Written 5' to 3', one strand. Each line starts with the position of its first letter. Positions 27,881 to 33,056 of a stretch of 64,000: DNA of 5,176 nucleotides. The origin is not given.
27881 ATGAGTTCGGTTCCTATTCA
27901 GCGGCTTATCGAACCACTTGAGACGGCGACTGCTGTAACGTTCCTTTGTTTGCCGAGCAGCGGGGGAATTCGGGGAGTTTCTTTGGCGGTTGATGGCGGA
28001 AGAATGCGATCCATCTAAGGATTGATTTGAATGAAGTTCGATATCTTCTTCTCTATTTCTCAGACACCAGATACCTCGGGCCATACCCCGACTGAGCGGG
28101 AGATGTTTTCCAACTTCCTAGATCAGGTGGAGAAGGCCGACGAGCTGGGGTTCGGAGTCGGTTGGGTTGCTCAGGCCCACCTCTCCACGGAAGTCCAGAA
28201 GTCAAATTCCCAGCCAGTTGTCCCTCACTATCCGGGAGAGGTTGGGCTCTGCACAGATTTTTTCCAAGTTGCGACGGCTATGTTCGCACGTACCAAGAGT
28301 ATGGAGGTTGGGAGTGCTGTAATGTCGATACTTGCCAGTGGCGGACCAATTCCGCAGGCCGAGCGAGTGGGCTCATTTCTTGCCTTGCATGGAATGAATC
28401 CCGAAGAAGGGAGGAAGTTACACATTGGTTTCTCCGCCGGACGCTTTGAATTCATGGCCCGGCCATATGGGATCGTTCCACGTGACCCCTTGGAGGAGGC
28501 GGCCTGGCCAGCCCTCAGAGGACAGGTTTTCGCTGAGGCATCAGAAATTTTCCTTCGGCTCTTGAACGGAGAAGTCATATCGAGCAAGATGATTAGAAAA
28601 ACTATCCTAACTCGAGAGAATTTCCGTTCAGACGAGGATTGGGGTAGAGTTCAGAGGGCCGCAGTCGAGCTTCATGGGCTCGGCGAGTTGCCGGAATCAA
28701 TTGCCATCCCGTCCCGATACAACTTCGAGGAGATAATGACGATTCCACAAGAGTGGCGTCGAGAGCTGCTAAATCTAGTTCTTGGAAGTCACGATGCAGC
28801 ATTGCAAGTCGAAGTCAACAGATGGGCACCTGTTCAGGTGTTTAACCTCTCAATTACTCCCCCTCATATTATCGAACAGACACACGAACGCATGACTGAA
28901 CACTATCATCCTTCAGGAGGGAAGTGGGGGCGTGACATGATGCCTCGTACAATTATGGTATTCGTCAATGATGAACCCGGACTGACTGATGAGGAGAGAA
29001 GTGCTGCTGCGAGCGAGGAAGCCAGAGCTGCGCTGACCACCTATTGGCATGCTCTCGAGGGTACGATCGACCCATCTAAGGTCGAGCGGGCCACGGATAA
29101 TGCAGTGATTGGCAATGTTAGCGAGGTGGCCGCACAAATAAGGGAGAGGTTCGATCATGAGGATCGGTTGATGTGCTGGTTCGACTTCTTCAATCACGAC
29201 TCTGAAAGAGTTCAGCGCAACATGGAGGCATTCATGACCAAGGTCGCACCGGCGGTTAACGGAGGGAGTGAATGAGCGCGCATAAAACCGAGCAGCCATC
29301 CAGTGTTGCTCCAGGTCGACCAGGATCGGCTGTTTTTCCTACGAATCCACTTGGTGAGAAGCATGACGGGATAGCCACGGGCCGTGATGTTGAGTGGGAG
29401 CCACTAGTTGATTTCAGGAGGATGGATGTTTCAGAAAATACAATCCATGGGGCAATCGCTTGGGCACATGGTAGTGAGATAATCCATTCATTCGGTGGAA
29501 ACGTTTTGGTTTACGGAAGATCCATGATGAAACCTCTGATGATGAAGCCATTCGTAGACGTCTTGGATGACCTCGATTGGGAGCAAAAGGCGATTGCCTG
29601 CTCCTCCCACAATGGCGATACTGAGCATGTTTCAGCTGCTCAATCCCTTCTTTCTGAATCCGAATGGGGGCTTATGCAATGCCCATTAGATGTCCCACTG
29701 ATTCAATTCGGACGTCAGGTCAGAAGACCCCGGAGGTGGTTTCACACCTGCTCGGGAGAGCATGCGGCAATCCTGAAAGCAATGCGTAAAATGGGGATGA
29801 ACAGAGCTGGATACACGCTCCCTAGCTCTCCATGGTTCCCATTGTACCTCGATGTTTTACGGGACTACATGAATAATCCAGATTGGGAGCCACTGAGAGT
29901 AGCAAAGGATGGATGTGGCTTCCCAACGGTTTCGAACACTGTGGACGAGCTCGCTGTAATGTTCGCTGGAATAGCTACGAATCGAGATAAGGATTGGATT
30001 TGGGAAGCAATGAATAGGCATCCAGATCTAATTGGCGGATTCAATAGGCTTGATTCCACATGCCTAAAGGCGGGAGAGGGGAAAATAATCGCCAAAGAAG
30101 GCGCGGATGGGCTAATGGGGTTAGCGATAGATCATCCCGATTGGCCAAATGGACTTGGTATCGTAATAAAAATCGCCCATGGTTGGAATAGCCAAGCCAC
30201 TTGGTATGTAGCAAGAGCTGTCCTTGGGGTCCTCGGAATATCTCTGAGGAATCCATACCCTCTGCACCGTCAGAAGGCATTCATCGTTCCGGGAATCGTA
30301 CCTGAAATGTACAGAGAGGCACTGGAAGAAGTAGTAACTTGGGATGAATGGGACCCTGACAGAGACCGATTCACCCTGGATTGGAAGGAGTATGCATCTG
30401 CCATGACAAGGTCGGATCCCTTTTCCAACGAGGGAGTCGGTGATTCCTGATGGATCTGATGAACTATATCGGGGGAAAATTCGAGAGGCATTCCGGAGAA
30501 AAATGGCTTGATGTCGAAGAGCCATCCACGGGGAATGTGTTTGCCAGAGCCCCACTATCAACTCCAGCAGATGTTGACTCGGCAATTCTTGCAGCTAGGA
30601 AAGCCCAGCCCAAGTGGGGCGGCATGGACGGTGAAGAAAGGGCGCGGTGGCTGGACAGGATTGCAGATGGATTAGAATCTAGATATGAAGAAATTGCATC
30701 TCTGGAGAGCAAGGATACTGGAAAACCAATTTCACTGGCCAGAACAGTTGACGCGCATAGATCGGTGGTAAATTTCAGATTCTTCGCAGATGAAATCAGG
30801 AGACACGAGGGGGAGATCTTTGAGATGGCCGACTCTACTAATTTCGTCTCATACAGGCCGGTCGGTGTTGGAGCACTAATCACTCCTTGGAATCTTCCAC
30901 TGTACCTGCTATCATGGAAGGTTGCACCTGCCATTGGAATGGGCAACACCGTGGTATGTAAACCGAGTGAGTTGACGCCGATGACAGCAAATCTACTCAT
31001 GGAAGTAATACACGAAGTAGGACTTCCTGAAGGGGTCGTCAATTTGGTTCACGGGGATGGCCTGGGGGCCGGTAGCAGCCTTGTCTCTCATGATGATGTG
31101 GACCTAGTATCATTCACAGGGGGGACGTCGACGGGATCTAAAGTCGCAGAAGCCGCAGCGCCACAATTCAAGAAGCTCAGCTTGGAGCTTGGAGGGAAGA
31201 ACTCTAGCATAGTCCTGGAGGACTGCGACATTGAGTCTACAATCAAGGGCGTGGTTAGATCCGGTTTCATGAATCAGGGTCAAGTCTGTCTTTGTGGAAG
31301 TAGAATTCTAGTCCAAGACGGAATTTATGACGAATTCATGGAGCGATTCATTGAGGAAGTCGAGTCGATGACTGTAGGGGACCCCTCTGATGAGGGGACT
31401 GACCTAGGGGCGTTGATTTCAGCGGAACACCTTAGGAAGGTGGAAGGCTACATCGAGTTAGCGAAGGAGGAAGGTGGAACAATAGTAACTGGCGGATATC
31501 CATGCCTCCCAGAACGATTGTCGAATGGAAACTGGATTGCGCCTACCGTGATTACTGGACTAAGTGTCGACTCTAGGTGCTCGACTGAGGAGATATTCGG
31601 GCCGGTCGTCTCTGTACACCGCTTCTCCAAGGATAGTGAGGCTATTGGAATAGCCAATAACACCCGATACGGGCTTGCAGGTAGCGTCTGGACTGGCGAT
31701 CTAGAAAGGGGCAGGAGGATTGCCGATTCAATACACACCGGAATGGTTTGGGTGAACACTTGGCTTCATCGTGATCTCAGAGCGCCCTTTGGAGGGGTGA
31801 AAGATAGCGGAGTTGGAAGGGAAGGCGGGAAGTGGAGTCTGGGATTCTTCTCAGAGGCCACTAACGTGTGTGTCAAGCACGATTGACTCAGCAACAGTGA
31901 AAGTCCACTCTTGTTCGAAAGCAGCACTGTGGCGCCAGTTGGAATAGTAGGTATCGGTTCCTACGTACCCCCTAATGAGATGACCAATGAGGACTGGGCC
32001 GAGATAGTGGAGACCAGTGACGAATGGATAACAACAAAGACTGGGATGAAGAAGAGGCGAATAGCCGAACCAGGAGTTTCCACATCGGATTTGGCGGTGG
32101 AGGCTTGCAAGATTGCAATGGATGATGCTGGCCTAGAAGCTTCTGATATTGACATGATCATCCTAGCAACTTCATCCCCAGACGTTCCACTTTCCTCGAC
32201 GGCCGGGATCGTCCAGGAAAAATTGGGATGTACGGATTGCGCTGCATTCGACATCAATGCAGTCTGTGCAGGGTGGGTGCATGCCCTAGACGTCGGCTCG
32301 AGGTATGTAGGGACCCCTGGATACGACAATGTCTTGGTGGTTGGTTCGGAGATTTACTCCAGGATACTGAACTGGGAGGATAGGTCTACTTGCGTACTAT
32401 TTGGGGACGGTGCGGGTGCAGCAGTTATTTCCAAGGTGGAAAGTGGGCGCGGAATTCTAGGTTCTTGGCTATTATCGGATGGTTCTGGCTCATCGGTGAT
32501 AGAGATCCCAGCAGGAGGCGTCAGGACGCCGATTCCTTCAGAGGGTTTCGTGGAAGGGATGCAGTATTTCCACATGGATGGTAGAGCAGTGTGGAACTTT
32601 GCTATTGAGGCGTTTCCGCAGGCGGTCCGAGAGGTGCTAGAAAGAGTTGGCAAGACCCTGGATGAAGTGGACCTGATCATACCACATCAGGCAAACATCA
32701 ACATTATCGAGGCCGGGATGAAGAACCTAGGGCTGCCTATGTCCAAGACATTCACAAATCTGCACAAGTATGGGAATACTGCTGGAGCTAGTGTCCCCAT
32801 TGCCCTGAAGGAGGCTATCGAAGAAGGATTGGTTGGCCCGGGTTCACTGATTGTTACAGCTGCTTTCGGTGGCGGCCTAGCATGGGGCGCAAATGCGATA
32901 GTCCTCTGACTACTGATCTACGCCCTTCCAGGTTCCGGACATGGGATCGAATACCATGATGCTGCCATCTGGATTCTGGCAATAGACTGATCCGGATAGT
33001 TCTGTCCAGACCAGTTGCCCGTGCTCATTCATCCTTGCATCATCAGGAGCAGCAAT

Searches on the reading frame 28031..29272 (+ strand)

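Call 26: search_protein_families(library=pfam, proteins=[window:28031-29272:+], max_evalue=0.00001)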
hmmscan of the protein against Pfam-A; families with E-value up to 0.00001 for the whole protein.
window:28031-29272:+ (414 aa): 1 family
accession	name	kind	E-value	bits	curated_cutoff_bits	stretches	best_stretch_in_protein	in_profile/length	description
PF00296.26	Bac_luciferase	-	1.6e-08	34.8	27.9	1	1-111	1-87/314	Luciferase-like monooxygenase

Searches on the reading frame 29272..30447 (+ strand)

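Call 26: search_protein_families(library=pfam, proteins=[window:29272-30447:+], max_evalue=0.00001)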
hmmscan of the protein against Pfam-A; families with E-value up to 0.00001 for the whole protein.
window:29272-30447:+ (392 aa): 1 family
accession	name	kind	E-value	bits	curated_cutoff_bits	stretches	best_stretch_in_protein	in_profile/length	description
PF06089.17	Asparaginase_II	-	8.8e-45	153.5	25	1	47-325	2-294/322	L-asparaginase II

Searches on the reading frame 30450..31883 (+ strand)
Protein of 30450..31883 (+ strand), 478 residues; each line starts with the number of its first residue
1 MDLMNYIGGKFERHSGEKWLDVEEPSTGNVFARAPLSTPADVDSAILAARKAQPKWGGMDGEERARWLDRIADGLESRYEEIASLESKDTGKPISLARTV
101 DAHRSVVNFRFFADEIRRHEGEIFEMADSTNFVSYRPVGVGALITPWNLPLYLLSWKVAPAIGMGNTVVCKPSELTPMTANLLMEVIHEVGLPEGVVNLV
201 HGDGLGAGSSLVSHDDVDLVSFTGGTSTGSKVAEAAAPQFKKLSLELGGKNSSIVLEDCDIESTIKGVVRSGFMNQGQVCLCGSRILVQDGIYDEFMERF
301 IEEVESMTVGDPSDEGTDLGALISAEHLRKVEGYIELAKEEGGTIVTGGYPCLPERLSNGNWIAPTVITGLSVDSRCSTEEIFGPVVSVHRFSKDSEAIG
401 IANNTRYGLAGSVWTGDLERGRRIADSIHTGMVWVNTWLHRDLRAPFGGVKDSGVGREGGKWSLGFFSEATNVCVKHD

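Call 26: search_protein_families(library=pfam, proteins=[window:30450-31883:+], max_evalue=0.00001)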
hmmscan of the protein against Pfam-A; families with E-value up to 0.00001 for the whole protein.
window:30450-31883:+ (478 aa): 1 family
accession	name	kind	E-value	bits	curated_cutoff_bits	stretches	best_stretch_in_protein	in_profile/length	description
PF00171.27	Aldedh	-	8.9e-169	562.3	23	1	16-472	6-460/461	Aldehyde dehydrogenase family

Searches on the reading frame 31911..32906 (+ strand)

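Call 26: search_protein_families(library=pfam, proteins=[window:31911-32906:+], max_evalue=0.00001)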
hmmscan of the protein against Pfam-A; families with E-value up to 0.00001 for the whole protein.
window:31911-32906:+ (332 aa): 2 families
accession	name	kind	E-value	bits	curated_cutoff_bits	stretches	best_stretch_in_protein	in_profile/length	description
PF08541.16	ACP_syn_III_C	-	1.5e-30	105.6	26.6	1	243-330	1-88/90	3-Oxoacyl-[acyl-carrier-protein (ACP)] synthase III C terminal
PF08545.16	ACP_syn_III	-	3.6e-27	94.5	24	1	113-191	1-80/80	3-Oxoacyl-[acyl-carrier-protein (ACP)] synthase III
